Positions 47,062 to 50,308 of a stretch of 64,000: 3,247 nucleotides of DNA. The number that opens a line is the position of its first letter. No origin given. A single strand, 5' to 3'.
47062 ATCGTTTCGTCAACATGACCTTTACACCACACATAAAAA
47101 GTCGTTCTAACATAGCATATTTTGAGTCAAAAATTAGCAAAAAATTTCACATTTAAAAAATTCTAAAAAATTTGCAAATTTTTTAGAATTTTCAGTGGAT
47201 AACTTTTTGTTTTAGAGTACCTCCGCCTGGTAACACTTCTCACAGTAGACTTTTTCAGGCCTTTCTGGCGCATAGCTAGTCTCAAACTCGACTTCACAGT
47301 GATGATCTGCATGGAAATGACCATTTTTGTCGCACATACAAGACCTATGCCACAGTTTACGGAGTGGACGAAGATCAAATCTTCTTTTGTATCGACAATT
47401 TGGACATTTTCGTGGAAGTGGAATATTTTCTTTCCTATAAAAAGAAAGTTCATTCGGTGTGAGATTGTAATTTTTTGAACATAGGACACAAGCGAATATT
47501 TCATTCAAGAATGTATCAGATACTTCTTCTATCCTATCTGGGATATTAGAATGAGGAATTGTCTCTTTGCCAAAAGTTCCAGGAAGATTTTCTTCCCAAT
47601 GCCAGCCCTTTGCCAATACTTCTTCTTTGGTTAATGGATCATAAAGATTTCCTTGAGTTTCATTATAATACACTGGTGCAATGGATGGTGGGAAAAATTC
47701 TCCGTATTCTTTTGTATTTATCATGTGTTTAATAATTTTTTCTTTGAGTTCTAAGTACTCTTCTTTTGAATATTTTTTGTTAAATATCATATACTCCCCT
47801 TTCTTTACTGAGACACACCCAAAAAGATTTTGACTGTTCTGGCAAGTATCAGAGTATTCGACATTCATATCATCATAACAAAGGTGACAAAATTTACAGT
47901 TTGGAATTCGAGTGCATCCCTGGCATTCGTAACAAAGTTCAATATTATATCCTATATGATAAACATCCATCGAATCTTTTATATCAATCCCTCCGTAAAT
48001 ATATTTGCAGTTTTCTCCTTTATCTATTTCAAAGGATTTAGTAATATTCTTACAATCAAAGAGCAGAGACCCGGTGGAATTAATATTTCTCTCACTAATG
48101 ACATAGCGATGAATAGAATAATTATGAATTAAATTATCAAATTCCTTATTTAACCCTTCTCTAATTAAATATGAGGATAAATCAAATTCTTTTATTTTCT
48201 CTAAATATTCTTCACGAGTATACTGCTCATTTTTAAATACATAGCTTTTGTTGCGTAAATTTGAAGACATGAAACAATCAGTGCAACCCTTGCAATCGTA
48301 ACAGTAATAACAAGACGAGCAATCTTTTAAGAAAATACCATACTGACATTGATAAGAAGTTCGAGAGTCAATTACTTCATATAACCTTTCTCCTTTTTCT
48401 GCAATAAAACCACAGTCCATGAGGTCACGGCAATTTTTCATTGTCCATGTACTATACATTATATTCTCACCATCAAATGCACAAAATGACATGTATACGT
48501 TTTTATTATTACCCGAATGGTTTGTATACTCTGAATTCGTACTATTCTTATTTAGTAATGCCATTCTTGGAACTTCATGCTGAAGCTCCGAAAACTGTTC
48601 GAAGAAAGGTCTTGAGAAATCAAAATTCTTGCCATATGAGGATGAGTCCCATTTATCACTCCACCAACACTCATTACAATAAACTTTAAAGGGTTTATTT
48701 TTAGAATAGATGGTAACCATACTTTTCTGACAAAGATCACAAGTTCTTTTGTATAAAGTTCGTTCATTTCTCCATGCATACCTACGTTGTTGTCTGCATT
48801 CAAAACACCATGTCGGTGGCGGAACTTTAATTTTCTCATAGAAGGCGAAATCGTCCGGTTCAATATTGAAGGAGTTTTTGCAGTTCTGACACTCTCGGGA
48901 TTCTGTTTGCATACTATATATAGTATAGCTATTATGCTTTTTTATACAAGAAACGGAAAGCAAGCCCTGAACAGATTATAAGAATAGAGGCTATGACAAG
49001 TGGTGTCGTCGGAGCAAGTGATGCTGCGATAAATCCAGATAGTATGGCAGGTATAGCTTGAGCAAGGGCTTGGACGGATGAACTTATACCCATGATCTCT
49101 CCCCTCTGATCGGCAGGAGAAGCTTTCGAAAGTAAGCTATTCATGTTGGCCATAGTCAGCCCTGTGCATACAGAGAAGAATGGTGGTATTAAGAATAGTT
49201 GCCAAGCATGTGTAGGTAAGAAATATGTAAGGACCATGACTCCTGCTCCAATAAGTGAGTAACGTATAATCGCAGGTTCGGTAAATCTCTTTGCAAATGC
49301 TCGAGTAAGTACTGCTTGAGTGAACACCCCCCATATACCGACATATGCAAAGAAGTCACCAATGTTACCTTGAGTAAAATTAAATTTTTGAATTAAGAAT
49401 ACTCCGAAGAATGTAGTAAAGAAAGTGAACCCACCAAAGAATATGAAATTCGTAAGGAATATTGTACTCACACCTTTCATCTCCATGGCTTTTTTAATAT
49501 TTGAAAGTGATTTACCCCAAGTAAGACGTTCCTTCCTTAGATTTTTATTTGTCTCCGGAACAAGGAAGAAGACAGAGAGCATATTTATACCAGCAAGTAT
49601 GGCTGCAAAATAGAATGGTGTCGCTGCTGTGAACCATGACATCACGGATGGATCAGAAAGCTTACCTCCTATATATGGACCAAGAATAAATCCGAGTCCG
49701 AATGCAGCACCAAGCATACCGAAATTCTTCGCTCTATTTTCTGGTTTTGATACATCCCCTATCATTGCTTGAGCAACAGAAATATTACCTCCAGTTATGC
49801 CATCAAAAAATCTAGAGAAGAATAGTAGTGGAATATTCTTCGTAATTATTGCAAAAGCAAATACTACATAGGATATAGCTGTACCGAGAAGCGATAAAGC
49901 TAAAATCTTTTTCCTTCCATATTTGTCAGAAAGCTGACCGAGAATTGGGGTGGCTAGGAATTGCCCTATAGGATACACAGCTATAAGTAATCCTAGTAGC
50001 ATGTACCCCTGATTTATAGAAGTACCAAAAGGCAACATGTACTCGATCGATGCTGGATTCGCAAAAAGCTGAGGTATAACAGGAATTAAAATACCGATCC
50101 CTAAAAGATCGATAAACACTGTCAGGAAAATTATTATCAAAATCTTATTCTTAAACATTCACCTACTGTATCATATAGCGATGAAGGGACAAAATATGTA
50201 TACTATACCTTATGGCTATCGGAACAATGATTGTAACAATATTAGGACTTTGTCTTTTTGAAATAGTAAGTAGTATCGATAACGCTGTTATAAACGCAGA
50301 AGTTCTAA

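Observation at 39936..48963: Two paralogous ~580-aa, ~8%-cysteine multi-CxxC proteins of unrecognised family bracket an RNR-thiol/disulfide island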

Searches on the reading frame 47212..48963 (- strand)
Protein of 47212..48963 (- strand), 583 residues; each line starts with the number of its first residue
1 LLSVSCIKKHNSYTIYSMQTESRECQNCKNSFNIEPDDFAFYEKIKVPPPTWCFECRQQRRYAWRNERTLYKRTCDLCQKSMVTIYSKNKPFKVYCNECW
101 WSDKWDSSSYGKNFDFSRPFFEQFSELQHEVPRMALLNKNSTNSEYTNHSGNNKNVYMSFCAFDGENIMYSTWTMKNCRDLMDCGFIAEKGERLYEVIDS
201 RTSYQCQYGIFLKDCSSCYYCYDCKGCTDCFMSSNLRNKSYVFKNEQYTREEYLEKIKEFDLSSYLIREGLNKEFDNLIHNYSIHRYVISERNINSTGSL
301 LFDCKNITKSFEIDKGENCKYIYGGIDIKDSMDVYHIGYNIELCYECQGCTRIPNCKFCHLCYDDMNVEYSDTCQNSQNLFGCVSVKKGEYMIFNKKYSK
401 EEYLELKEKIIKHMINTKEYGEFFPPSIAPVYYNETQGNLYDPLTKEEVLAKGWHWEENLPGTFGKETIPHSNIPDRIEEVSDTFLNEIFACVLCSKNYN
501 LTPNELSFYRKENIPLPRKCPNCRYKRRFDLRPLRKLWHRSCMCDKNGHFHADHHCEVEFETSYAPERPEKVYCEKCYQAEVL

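Call 3: search_protein_families(library=pfam, proteins=[window:47212-48963:-], max_evalue=1)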
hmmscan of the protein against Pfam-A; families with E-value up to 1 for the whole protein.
window:47212-48963:- (583 aa): 1 family
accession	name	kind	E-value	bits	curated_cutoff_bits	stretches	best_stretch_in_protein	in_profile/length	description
PF09606.15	Med15_N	-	0.019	15.1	24.1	1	389-416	36-63/72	ARC105/Med15 mediator subunit N-terminal KIX domain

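Call 4: search_protein_families(library=ncbifam, proteins=[window:47212-48963:-], max_evalue=1)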
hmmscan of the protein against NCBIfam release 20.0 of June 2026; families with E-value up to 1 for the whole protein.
window:47212-48963:- (583 aa): 2 families
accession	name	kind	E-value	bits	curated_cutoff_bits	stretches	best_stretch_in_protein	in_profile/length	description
NF011482.0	PRK14892.1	equivalog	0.057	13.3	109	1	57-140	5-89/101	putative transcription elongation factor Elf1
NF040949.1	minchrom_main_MCM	domain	0.45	8.7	940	0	476-531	119-172/682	minichromosome maintenance protein MCM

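Call 31: search_protein_families(library=padloc, proteins=[window:47212-48915:-], max_evalue=0.1)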
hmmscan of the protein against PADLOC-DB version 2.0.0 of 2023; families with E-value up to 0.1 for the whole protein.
window:47212-48915:- (567 aa): 0 families

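Call 32: search_protein_families(library=phrogs, proteins=[window:47212-48915:-], max_evalue=0.1)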
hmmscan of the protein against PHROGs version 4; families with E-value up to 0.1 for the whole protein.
window:47212-48915:- (567 aa): 3 families
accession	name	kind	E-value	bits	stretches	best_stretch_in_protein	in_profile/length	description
phrog_15341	-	unknown function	0.011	16.1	2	285-374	33-134/276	-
phrog_21892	-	unknown function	0.024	16.2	0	56-117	3-60/92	-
phrog_3053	-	unknown function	0.044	14.9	0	254-271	8-25/47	-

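Call 41: find_homologous_proteins(query=window:47212-48915:-, max_evalue=0.001)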
Query window:47212-48915:- (567 aa): 6093 proteins with E <= 0.001 among 8000 candidates; the best 120 are listed.
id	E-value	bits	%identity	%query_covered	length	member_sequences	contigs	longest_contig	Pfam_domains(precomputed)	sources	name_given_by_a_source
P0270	0.0e+0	1223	89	99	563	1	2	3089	-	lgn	-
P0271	0.0e+0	1211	88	100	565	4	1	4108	-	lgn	-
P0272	0.0e+0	1145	83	99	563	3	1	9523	-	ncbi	-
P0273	0.0e+0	1081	79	100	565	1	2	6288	-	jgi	-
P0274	0.0e+0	1066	79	99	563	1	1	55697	-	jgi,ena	-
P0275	0.0e+0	1065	76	100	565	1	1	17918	-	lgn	-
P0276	0.0e+0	1065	78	100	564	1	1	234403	-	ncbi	-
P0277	0.0e+0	1053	76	100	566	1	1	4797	-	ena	-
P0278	0.0e+0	1049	76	100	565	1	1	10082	-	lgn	-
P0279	0.0e+0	1043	76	100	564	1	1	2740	-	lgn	-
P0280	0.0e+0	1039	76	99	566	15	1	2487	-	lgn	-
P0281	0.0e+0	1037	75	100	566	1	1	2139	-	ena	-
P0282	0.0e+0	1037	75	100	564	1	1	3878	-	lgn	-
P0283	0.0e+0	1036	75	100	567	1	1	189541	-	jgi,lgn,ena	-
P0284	0.0e+0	1035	75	99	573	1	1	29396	PF13451.13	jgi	-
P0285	0.0e+0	1030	74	99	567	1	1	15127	PF13451.13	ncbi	-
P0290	0.0e+0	1022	76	100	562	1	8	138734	PF23477.2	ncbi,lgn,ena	-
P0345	9.3e-291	984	74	99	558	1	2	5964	PF23477.2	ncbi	-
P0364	2.1e-286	970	72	99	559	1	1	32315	PF13451.13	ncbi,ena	-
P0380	3.3e-283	959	71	99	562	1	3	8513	PF13451.13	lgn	-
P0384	2.1e-282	956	70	99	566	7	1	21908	PF23477.2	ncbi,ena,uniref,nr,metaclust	ncbi:MAG: hypothetical protein UW07_C0003G0022 [Candidatus Nomurabacteria bacterium GW2011_GWF2_43_8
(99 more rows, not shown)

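Call 42: search_protein_families(library=pfam, proteins=[P0284, P0290, P0384, P0364], max_evalue=1)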
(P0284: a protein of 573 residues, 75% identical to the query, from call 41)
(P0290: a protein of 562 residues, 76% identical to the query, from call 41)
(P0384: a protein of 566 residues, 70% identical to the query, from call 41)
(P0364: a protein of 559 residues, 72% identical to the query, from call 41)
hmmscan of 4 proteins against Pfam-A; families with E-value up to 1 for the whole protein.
P0284 (573 aa): 3 families
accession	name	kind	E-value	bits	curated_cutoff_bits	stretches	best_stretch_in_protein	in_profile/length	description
PF13451.12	zf_Tbcl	-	6.5e-07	29.7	24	2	480-519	4-44/48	Probable treble clef domain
PF23477.1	zf_Tbcl_2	-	0.026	14.7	27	2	545-571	10-36/37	Probable treble clef zinc finger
PF09606.15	Med15_N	-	0.22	11.7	24.1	1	381-408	37-64/72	ARC105/Med15 mediator subunit N-terminal KIX domain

P0290 (562 aa): 3 families
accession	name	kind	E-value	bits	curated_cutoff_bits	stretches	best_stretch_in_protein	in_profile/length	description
PF23477.1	zf_Tbcl_2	-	2.4e-07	30.8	27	2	57-89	1-33/37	Probable treble clef zinc finger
PF00412.28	LIM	-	0.012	16.3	22.9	1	521-560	16-57/58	LIM domain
PF09606.15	Med15_N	-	0.21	11.8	24.1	1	379-406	37-64/72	ARC105/Med15 mediator subunit N-terminal KIX domain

P0384 (566 aa): 2 families
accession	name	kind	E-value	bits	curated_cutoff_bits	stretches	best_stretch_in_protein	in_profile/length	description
PF23477.1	zf_Tbcl_2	-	2.6e-06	27.5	27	2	53-85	1-33/37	Probable treble clef zinc finger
PF13451.12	zf_Tbcl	-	0.0066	16.8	24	2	474-512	5-44/48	Probable treble clef domain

P0364 (559 aa): 4 families
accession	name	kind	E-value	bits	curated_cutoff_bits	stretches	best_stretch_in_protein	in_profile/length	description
PF13451.12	zf_Tbcl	-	4.1e-06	27.1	24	2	9-46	6-44/48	Probable treble clef domain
PF17207.9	MCM_OB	-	0.031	14.5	24.8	1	462-519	22-70/126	MCM OB domain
PF23477.1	zf_Tbcl_2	-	0.084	13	27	2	531-556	10-35/37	Probable treble clef zinc finger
PF09606.15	Med15_N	-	0.13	12.5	24.1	1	375-402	37-64/72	ARC105/Med15 mediator subunit N-terminal KIX domain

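Call 47: search_protein_families(library=pfam, alignment_id=A3, max_evalue=0.01)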
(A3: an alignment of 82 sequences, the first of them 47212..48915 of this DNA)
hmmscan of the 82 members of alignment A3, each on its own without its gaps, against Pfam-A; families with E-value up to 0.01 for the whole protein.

A. member 1, window:47212-48915:- (567 aa): 0 families

B. families by the number of members that match (of 82 scanned): 5 families
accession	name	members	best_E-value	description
PF23477.1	zf_Tbcl_2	31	2.4e-07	Probable treble clef zinc finger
PF13451.12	zf_Tbcl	28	3.2e-07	Probable treble clef domain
PF09606.15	Med15_N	2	0.0031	ARC105/Med15 mediator subunit N-terminal KIX domain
PF00412.28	LIM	2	0.0052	LIM domain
PF25276.1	DUF7870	1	0.0076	Domain of unknown function (DUF7870)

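Call 53: predict_structure(alignment_id=A2)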
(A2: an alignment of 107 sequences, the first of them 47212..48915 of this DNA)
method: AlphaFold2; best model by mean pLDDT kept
length: 567 residues; sequences in the alignment: 107
mean_pLDDT: 83.8   pTM: 0.85
mean pLDDT of the five models: 83.8, 83.7, 81.0, 76.6, 75.5
residues with pLDDT >= 90: 236; 70-90: 233; 50-70: 90; < 50: 8
segments of 3 or more residues with pLDDT < 50: 123-129
pLDDT, mean of each block of 10 residues (from residue 1): 89 94 91 93 89 86 90 92 90 95 97 89 48 56 63 67 69 71 71 78 76 62 76 90 94 93 86 81 87 87 76 68 80 69 72 74 74 87 96 97 94 93 88 96 78 96 97 93 90 95 89 82 93 84 91 90 85
secondary structure, 60 per line:
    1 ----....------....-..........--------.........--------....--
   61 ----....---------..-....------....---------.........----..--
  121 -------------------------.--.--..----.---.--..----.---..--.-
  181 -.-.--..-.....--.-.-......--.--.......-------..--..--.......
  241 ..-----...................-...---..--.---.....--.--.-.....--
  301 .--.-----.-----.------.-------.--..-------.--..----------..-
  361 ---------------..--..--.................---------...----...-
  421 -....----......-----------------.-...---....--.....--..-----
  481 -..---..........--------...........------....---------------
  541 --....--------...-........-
elements in order: E5-8 E15-18 H20-29 H38-46 E55-58 E65-68 H81-84 H91-94 H104-112 E190-194 E201-206 E212-218 H234-242 H249-266 E268-270 E282-286 E294-298 H384-400 H422-425 H430-435 H467-471 H487-496 H505-515 E522-525 E543-546 E555-557 H559-566

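Call 61: search_dna_similar(query=window:47212-48915:-, collection=phages, mode=protein, max_evalue=0.001, max_rows=10)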
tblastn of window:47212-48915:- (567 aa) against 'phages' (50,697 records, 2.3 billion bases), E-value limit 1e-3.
No match.

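Call 88: search_protein_families(library=ncbifam, proteins=[P0290, P0384, P0284], max_evalue=0.1)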
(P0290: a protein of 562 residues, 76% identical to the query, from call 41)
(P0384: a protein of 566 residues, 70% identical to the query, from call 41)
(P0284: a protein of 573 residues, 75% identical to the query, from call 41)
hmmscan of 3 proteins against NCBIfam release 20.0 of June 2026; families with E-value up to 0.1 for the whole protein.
P0290 (562 aa): 3 families
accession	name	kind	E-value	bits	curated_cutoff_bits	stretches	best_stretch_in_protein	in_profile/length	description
TIGR04272.1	cxxc_cxxc_Mbark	domain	1.6e-05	24.5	36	2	57-89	1-33/37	CxxC-x17-CxxC domain-containing protein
NF040949.1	minchrom_main_MCM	domain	0.031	12.5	940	0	460-520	114-172/682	minichromosome maintenance protein MCM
NF011482.0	PRK14892.1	equivalog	0.098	12.6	109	1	46-123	5-83/101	putative transcription elongation factor Elf1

P0384 (566 aa): 1 family
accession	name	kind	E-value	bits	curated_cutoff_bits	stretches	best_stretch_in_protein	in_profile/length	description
TIGR04272.1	cxxc_cxxc_Mbark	domain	5.2e-05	22.9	36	2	53-85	1-33/37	CxxC-x17-CxxC domain-containing protein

P0284 (573 aa): 1 family
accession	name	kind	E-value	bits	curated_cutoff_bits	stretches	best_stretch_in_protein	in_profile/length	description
TIGR04272.1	cxxc_cxxc_Mbark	domain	0.0077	16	36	1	545-570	10-35/37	CxxC-x17-CxxC domain-containing protein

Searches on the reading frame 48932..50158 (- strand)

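Call 55: search_protein_families(library=pfam, proteins=[window:48932-50158:-], max_evalue=0.001)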
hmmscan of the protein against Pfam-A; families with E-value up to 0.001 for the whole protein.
window:48932-50158:- (408 aa): 4 families
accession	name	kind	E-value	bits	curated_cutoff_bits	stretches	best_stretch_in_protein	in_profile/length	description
PF07690.21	MFS_1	-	5.1e-53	180.6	33.4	2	10-369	1-345/347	Major Facilitator Superfamily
PF12832.13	MFS_1_like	-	1.8e-15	57.3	25.2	1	51-377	32-361/373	MFS_1 like family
PF00083.30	Sugar_tr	-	7.3e-13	48.6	22.3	1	53-204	46-195/452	Sugar (and other) transporter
PF05977.19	MFS_3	-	0.00013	21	27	1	67-401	59-390/524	Transmembrane secretion effector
